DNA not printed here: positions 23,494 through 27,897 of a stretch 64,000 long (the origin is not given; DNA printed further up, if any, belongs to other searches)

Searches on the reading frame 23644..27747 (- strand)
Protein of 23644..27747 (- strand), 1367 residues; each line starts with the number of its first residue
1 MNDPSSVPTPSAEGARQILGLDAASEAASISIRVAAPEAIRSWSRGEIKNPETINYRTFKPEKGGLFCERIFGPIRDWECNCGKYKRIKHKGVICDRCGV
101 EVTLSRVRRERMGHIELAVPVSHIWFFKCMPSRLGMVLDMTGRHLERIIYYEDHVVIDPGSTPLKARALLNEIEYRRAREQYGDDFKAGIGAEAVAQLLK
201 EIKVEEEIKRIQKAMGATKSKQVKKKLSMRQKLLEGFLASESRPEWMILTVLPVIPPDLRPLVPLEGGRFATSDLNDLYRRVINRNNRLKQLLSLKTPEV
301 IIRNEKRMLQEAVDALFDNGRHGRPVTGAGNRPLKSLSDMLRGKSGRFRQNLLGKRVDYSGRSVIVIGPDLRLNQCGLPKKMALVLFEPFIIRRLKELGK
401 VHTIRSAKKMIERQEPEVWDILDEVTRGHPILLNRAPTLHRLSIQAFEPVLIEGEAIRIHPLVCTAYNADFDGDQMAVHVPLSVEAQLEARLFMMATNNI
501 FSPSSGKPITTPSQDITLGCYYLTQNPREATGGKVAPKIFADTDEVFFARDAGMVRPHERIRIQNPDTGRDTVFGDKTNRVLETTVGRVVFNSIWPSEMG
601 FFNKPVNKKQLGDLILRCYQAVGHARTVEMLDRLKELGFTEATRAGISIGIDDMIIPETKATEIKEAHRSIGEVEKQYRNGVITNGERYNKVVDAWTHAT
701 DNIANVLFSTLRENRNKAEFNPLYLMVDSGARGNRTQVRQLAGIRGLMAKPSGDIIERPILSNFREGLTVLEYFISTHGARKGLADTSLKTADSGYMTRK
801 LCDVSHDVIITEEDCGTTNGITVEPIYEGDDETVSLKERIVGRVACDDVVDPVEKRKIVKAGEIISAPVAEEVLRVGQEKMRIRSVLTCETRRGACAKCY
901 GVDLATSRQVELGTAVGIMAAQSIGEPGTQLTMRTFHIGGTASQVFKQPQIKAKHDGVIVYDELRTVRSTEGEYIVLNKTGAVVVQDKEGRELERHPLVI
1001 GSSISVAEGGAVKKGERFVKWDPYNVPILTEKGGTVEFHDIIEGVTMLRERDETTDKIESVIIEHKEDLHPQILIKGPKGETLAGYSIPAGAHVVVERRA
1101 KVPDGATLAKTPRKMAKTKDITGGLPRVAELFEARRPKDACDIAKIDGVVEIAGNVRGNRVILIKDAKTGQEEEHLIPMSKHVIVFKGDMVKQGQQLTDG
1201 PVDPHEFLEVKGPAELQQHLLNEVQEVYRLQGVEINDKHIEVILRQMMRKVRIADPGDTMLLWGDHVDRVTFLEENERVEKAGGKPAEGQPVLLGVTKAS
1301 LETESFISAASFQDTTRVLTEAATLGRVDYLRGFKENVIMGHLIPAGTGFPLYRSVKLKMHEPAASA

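Call 61: search_protein_families(library=pfam, proteins=[window:23644-27747:-], max_evalue=0.00001)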
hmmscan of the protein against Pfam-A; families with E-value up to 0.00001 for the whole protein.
window:23644-27747:- (1367 aa): 6 families
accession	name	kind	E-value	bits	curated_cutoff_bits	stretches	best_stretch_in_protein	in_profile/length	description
PF04997.17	RNA_pol_Rpb1_1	-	9.1e-84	281.9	39.7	1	28-352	5-312/312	RNA polymerase Rpb1, domain 1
PF04998.22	RNA_pol_Rpb1_5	-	5.6e-73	246.1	28.5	1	767-1301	1-264/267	RNA polymerase Rpb1, domain 5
PF00623.25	RNA_pol_Rpb1_2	-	3e-38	132.1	25.3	1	354-495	1-165/166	RNA polymerase Rpb1, domain 2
PF04983.23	RNA_pol_Rpb1_3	-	1.1e-26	94.1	28.9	1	499-654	1-162/162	RNA polymerase Rpb1, domain 3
PF05000.22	RNA_pol_Rpb1_4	-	4.4e-17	62.4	24.8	1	683-765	1-107/107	RNA polymerase Rpb1, domain 4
PF01333.25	Apocytochr_F_C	-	7.1e-07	29.7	30.4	0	1149-1201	13-64/118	Apocytochrome F, C-terminal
